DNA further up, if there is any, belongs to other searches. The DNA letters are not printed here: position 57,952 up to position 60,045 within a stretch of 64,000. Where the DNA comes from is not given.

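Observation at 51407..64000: ACP-centred biosynthetic cluster without a ketosynthase: PaaK-like ligase, ACP, BtrH-like transferase, sulfotransferase, O-methyltransferase, B12-radical SAM, TonB receptor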

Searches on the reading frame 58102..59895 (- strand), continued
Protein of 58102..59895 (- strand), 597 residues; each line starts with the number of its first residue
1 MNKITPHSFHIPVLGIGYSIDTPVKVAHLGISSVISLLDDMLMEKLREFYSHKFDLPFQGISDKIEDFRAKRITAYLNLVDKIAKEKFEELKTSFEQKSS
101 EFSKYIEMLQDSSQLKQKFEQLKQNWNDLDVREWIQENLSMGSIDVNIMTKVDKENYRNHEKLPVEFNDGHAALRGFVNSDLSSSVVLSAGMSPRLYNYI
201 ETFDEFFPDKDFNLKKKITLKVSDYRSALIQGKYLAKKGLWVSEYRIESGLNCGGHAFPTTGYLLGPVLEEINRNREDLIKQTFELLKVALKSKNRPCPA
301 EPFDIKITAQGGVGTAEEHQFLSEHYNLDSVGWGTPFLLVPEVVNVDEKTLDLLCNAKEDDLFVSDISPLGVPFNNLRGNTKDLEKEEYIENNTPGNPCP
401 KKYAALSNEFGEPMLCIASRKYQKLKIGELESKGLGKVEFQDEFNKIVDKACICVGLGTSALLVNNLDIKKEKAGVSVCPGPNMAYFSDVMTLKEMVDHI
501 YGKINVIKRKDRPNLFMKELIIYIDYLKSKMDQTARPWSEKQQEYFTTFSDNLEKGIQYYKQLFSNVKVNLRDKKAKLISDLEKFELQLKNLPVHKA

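Call 29: search_protein_families(library=ncbifam, proteins=[L086:1-192:+, L086:302-1819:+, L086:1821-2849:+, L086:2986-3378:+, L086:3387-4598:+, L086:4654-4962:+, L086:4978-5886:+, L086:5907-7334:-, L086:7331-8671:-, L086:8821-10008:+], max_evalue=0.00001)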
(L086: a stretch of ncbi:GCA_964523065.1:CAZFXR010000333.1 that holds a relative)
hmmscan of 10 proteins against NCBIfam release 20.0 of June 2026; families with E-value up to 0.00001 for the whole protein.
L086:1-192:+ (63 aa): 0 families

L086:302-1819:+ (505 aa): 19 families
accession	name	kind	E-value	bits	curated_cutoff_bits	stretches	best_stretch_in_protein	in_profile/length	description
TIGR03471.1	HpnJ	equivalog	3.1e-28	98.9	577.6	1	162-393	197-433/472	hopanoid biosynthesis associated radical SAM protein HpnJ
TIGR02026.1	BchE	equivalog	1.9e-26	93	481.35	1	149-347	174-384/497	magnesium-protoporphyrin IX monomethyl ester anaerobic oxidative cyclase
TIGR04479.1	bcpD_PhpK_rSAM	subfamily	3.1e-24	85.2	600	1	152-325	230-406/504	PhpK family radical SAM P-methyltransferase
NF038361.1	rSAM_Sden_1168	equivalog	6.9e-23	81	575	1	155-351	277-474/560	Sden_1168 family B12-binding radical SAM P-methyltransferase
TIGR04013.1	B12_SAM_MJ_1487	hypoth_equivalog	9.7e-22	77.3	251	1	44-202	27-191/382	TIGR04013 family B12-binding domain/radical SAM domain-containing protein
NF050148.1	rSAM_ApyD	equivalog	1.4e-21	76.6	750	1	164-350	201-393/645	RiPP biosynthesis radical SAM protein ApyD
TIGR04072.2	rSAM_ladder_B12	equivalog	5.5e-17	61.5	360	1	85-282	95-305/443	lipid biosynthesis B12-binding/radical SAM protein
TIGR04014.1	B12_SAM_MJ_0865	equivalog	2.6e-16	59.4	360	1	74-202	55-200/434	methyl-coenzyme M reductase glutamine C-methyltransferase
TIGR04295.1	B12_rSAM_oligo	hypoth_equivalog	3.2e-15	55.7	400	1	164-280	202-315/422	TIGR04295 family B12-binding domain-containing radical SAM protein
TIGR04367.1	HpnR_B12_rSAM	equivalog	7e-15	54.5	650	1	78-349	79-372/490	hopanoid C-3 methylase HpnR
NF033070.1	rSAM_AprD4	equivalog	4e-14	52.4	500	1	163-354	197-394/456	AprD4 family radical SAM diol-dehydratase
TIGR04385.1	B12_rSAM_cofa1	equivalog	3.6e-10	39.7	450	1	149-310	183-346/438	B12 lower ligand biosynthesis radical SAM protein BzaD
NF045585.1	rSAM_slr0320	equivalog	4.3e-10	38.7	775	1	99-268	177-349/511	photosystem II high light acclimation radical SAM protein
TIGR00089.1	TIGR00089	subfamily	1.2e-09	37.5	251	1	85-203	68-180/429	MiaB/RimO family radical SAM methylthiotransferase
NF040546.1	rSAM_CUAEP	equivalog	1.8e-08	33.6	500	1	35-330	20-343/468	CUAEP/CCAEP-tail radical SAM (seleno)protein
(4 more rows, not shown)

L086:1821-2849:+ (342 aa): 19 families
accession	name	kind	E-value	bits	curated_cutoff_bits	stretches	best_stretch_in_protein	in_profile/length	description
NF006124.0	PRK08268.1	subfamily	1.1e-48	166.5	508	1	2-313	5-314/507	3-hydroxyacyl-CoA dehydrogenase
NF004474.0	PRK05808.1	subfamily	2.3e-47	161.7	408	1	3-283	2-282/283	3-hydroxybutyryl-CoA dehydrogenase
NF005875.0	PRK07819.1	subfamily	7e-44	150.4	319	1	2-283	3-286/287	3-hydroxybutyryl-CoA dehydrogenase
NF005715.0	PRK07530.1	equivalog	2.1e-39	135.6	420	1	2-284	2-284/292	3-hydroxybutyryl-CoA dehydrogenase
NF006143.0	PRK08293.1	equivalog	1.7e-38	132.6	312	1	2-284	2-288/291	3-hydroxyacyl-CoA dehydrogenase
NF006722.0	PRK09260.1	equivalog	3.1e-35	121.8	429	1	4-284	2-282/289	3-hydroxyacyl-CoA dehydrogenase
TIGR02279.1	PaaC-3OHAcCoADH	equivalog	3.3e-35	121.9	669.4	1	2-284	3-286/503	3-hydroxyacyl-CoA dehydrogenase PaaH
NF008363.0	PRK11154.1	equivalog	3.4e-33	114.7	869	1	3-286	308-589/708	fatty acid oxidation complex subunit alpha FadJ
NF008727.0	PRK11730.1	equivalog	3.1e-31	108.5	870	1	3-317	312-625/717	fatty acid oxidation complex subunit alpha FadB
NF004699.0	PRK06035.1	equivalog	1.5e-29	103.1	500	1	3-276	2-278/294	3-hydroxyacyl-CoA dehydrogenase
NF052272.1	Staph_FadB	exception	1.6e-28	99.4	999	1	3-282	2-287/752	3-hydroxyacyl-CoA dehydrogenase/crotonase FadB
TIGR02440.1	FadJ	equivalog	4.2e-28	98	968.45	1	3-284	303-582/699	fatty acid oxidation complex subunit alpha FadJ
TIGR02441.1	fa_ox_alpha_mit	equivalog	6.3e-28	97.3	964.65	1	3-317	334-645/737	fatty acid oxidation complex subunit alpha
TIGR02437.1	FadB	equivalog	6.1e-25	87.7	933.55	1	42-320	351-628/714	fatty acid oxidation complex subunit alpha FadB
NF006125.0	PRK08269.1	equivalog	1.2e-24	87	427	1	3-308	4-321/334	3-hydroxybutyryl-CoA dehydrogenase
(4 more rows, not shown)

L086:2986-3378:+ (130 aa): 0 families

L086:3387-4598:+ (403 aa): 26 families (the best 25 are shown)
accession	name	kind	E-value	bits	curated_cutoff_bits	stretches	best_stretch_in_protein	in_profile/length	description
TIGR03150.1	fabF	equivalog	6.3e-142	473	493.75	1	4-402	2-407/407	beta-ketoacyl-ACP synthase II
NF005589.0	PRK07314.1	subfamily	1.8e-137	458.5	387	1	3-403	4-411/413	beta-ketoacyl-ACP synthase II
NF004970.0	PRK06333.1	subfamily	3.2e-120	401.9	525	1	3-403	4-421/424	beta-ketoacyl-ACP synthase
NF006274.0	PRK08439.1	equivalog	4.6e-111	371.5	621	1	4-403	3-405/406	beta-ketoacyl-ACP synthase II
NF005076.0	PRK06501.1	equivalog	1.7e-102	343.5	629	2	136-402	155-421/425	beta-ketoacyl-ACP synthase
NF006434.0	PRK08722.1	equivalog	3.2e-100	335.9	759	1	4-403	5-413/414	beta-ketoacyl-ACP synthase II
NF006587.0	PRK09116.1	equivalog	7.8e-93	311.4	470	1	4-403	3-406/408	beta-ketoacyl-ACP synthase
NF005916.1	PRK07910.1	equivalog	1.4e-88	297.6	560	1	4-401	13-415/418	KasA/KasB family beta-ketoacyl-ACP synthase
NF005935.0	PRK07967.1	equivalog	7.4e-83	278.6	630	1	4-403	3-403/406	beta-ketoacyl-ACP synthase I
NF006618.0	PRK09185.1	subfamily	5e-79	266.2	407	1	3-402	3-391/394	beta-ketoacyl-ACP synthase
NF004618.0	PRK05952.1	equivalog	1e-72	245.1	455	1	4-403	3-382/384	beta-ketoacyl-ACP synthase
NF058662.1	cispenta_AmcF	equivalog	3e-72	243.7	325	1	4-402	1-368/369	cispentacin biosynthesis acyltransferase subunit AmcF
NF005490.0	PRK07103.1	equivalog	4.1e-68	230.3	445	1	2-403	3-412/414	polyketide beta-ketoacyl:acyl carrier protein synthase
NF045894.1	PKS_plus_SDR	equivalog_domain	1.1e-42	145.9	1740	1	65-401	79-424/1515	type I polyketide synthase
NF040607.1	mycolic_Pks13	equivalog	6.8e-40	136.5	2100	1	121-402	236-524/1680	polyketide synthase Pks13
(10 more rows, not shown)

L086:4654-4962:+ (102 aa): 4 families
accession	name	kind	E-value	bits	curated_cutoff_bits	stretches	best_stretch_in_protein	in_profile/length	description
NF002148.0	PRK00982.1-2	subfamily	2.2e-07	30.6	71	1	10-64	3-57/79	acyl carrier protein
NF002151.0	PRK00982.1-5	equivalog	1.3e-06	28.4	92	1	12-63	4-55/78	acyl carrier protein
NF002150.0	PRK00982.1-4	subfamily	3.4e-06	27.2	66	1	8-65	2-59/80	acyl carrier protein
TIGR00517.1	acyl_carrier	equivalog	4.3e-06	26.5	70.45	1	10-64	2-56/77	acyl carrier protein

L086:4978-5886:+ (302 aa): 6 families
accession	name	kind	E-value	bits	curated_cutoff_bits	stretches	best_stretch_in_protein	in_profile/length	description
TIGR03131.1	malonate_mdcH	equivalog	1.9e-40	139.2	297.9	1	54-281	45-269/297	malonate decarboxylase subunit epsilon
TIGR00128.1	fabD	equivalog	1.6e-35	123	260.9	1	39-280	35-279/290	ACP S-malonyltransferase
NF045894.1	PKS_plus_SDR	equivalog_domain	5.4e-24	83.9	1740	1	23-284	552-811/1515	type I polyketide synthase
NF037940.1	PKS_MbtD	equivalog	2.3e-11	42.5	1150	1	64-224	154-310/978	mycobactin polyketide synthase MbtD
TIGR02813.1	omega_3_PfaA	subfamily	7.3e-11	39.5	1010.1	1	62-282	651-874/2582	polyketide-type polyunsaturated fatty acid synthase PfaA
NF037941.1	PKS_NbtC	equivalog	2.1e-07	29.3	1150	1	76-219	171-312/1027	nocobactin polyketide synthase NbtC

L086:5907-7334:- (475 aa): 21 families
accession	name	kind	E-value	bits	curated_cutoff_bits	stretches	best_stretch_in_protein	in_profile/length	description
TIGR04072.2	rSAM_ladder_B12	equivalog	1.5e-93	313.8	360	1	3-430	1-415/443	lipid biosynthesis B12-binding/radical SAM protein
TIGR04385.1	B12_rSAM_cofa1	equivalog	5.2e-54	184.1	450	1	18-411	18-418/438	B12 lower ligand biosynthesis radical SAM protein BzaD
TIGR04428.1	B12_rSAM_trp_MT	equivalog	7.3e-33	113.8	500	2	186-382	211-417/558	tryptophan 2-C-methyltransferase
TIGR03471.1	HpnJ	equivalog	5.5e-27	94.8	577.6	1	183-395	189-396/472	hopanoid biosynthesis associated radical SAM protein HpnJ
TIGR04479.1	bcpD_PhpK_rSAM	subfamily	5.6e-24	84.4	600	1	118-360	170-408/504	PhpK family radical SAM P-methyltransferase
TIGR04013.1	B12_SAM_MJ_1487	hypoth_equivalog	7.9e-20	71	251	1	90-234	62-194/382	TIGR04013 family B12-binding domain/radical SAM domain-containing protein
NF050148.1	rSAM_ApyD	equivalog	6.5e-18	64.5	750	1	96-385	103-392/645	RiPP biosynthesis radical SAM protein ApyD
NF045585.1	rSAM_slr0320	equivalog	6.5e-18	64.5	775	1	95-325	137-371/511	photosystem II high light acclimation radical SAM protein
NF033070.1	rSAM_AprD4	equivalog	4.9e-17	62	500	1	181-415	181-420/456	AprD4 family radical SAM diol-dehydratase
NF038361.1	rSAM_Sden_1168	equivalog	2.8e-16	59.2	575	1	179-399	269-486/560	Sden_1168 family B12-binding radical SAM P-methyltransferase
TIGR02026.1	BchE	equivalog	3.4e-15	55.9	481.35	1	180-386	179-387/497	magnesium-protoporphyrin IX monomethyl ester anaerobic oxidative cyclase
TIGR04014.1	B12_SAM_MJ_0865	equivalog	2.2e-14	53.1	360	1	79-383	48-355/434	methyl-coenzyme M reductase glutamine C-methyltransferase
TIGR03975.1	rSAM_ocin_1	subfamily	3.2e-13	49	281.85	1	116-358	179-427/606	RiPP maturation radical SAM C-methyltransferase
NF040546.1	rSAM_CUAEP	equivalog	1.4e-12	47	500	1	112-426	92-404/468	CUAEP/CCAEP-tail radical SAM (seleno)protein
TIGR04367.1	HpnR_B12_rSAM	equivalog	3.8e-12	45.5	650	1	19-270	21-261/490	hopanoid C-3 methylase HpnR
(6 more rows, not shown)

L086:7331-8671:- (446 aa): 15 families
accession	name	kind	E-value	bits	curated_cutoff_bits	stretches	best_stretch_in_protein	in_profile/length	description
TIGR04367.1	HpnR_B12_rSAM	equivalog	2.1e-43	148.6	650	1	36-431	22-403/490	hopanoid C-3 methylase HpnR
TIGR02026.1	BchE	equivalog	1.4e-31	110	481.35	1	35-422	21-408/497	magnesium-protoporphyrin IX monomethyl ester anaerobic oxidative cyclase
NF050148.1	rSAM_ApyD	equivalog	4e-21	75.1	750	1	33-414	22-407/645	RiPP biosynthesis radical SAM protein ApyD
TIGR03975.1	rSAM_ocin_1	subfamily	1.1e-19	70.4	281.85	1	76-360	123-410/606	RiPP maturation radical SAM C-methyltransferase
NF038361.1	rSAM_Sden_1168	equivalog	3e-19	69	575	1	32-360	81-431/560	Sden_1168 family B12-binding radical SAM P-methyltransferase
TIGR03471.1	HpnJ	equivalog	4.4e-19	68.7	577.6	1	66-404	52-390/472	hopanoid biosynthesis associated radical SAM protein HpnJ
NF040546.1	rSAM_CUAEP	equivalog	1.8e-16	59.9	500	1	97-377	64-339/468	CUAEP/CCAEP-tail radical SAM (seleno)protein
NF040542.1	rSAM_RCCLKC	equivalog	6.5e-16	58.5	450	1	84-380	49-351/423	arsinothricin biosynthesis radical SAM protein ArsL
NF033712.0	B12_rSAM_KedN5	subfamily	3e-14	52.2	700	1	69-315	50-303/624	KedN5 family methylcobalamin-dependent radical SAM C-methyltransferase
TIGR04013.1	B12_SAM_MJ_1487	hypoth_equivalog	1.1e-13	50.8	251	1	72-405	34-361/382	TIGR04013 family B12-binding domain/radical SAM domain-containing protein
TIGR04479.1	bcpD_PhpK_rSAM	subfamily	2.1e-13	49.5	600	1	212-360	241-389/504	PhpK family radical SAM P-methyltransferase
TIGR04014.1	B12_SAM_MJ_0865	equivalog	5.1e-13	48.6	360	1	132-408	90-365/434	methyl-coenzyme M reductase glutamine C-methyltransferase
TIGR04295.1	B12_rSAM_oligo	hypoth_equivalog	5.8e-11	41.7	400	1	110-345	101-326/422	TIGR04295 family B12-binding domain-containing radical SAM protein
TIGR04385.1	B12_rSAM_cofa1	equivalog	6.7e-07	28.9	450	1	36-288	20-270/438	B12 lower ligand biosynthesis radical SAM protein BzaD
TIGR04428.1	B12_rSAM_trp_MT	equivalog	6.7e-06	24.7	500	0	66-258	42-262/558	tryptophan 2-C-methyltransferase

L086:8821-10008:+ (395 aa): 12 families
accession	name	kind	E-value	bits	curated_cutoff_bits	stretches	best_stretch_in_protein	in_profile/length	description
TIGR04182.1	glyco_TIGR04182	equivalog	3.4e-18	66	325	1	16-226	2-208/293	S-layer glycoprotein N-glycosyltransferase AglJ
NF058614.1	PPMAGASynPpgS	equivalog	8.3e-17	61.4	370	1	17-209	3-198/226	polyprenyl-phospho-N-acetylgalactosaminyl synthase PpgS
NF041391.1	DPhHxTase_Halo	equivalog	2.5e-14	52.8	375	1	22-206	3-182/213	dolichyl-phosphate hexose transferase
TIGR03937.1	PgaC_IcaA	equivalog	1.4e-12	47.3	422.3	1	15-101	46-136/407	poly-beta-1,6-N-acetyl-D-glucosamine synthase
NF041875.1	EPS_EpsD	equivalog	3.4e-08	33.2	370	1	18-128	3-117/325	exopolysaccharide biosynthesis glycosyltransferase EpsD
NF007482.0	PRK10073.1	equivalog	7.1e-08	31.8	423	1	14-114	6-109/334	glycosyltransferase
NF007986.1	PRK10714.1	equivalog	1.2e-07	31.1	529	1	15-122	7-122/316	undecaprenyl-phosphate 4-deoxy-4-formamido-L-arabinose transferase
NF047683.1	TeichurnBiosyTuaG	equivalog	2.1e-07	30.9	400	1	16-119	8-115/252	teichuronic acid biosynthesis protein TuaG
TIGR03111.1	glyc2_xrt_Gpos1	hypoth_equivalog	8.1e-07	28.2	363.95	1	16-124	51-165/439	TIGR03111 family XrtG-associated glycosyltransferase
NF047382.1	T4SS_eff_BspA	equivalog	9.7e-07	28.8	300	1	255-394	27-172/179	type IV secretion system effector BspA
TIGR04283.1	glyco_like_mftF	equivalog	1.4e-06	28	182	1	17-87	2-72/221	TIGR04283 family arsenosugar biosynthesis glycosyltransferase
TIGR03469.1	HpnB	hypoth_equivalog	3.1e-06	26.5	379.25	1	15-111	45-156/386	hopene-associated glycosyltransferase HpnB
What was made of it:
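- Further upstream come two B12-type radical SAM genes, FabD-like, an ACP, FabF (PRK07314 458.5 bits against 387), a haem-binding-domain protein, 3HCDH, another radical SAM gene and a KAS III-like gene (call 29).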

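Call 31: find_related_loci(query=L086:302-1819:+, collection=metagenome_contigs, flank=10000)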
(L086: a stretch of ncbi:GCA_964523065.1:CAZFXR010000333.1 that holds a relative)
Query L086:302-1819:+ (505 aa) in metagenome_contigs; peptide patterns used: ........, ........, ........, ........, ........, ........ (x = any residue, [..] = any of these).
600 stretches matched a pattern (row limit reached: there are more); 584 encode a relative of the query (tblastn E <= 1e-3); the best 80 are kept; 80 distinct loci.
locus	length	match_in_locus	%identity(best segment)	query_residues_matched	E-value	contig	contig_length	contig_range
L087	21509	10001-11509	89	1-503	0e+0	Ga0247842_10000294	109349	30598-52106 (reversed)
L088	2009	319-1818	83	1-500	0e+0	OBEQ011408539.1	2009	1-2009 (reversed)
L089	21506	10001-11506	83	1-502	0e+0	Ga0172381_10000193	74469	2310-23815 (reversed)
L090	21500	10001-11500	80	1-500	0e+0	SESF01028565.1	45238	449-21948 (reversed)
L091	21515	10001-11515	79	1-505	0e+0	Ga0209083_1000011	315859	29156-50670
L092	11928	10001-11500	78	1-500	0e+0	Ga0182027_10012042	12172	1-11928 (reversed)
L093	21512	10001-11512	77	1-504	0e+0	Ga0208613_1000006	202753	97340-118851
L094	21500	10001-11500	77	1-500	0e+0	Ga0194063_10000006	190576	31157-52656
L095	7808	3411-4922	76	1-504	0e+0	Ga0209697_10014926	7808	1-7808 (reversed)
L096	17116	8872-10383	76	1-504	0e+0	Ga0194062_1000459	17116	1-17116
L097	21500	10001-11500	76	1-500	0e+0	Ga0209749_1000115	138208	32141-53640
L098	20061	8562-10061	72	1-500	0e+0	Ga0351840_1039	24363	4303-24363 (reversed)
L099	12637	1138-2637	72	1-500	0e+0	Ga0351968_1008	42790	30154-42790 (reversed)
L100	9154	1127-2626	72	1-500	0e+0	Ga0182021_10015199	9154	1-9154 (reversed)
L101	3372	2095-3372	84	1-426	0e+0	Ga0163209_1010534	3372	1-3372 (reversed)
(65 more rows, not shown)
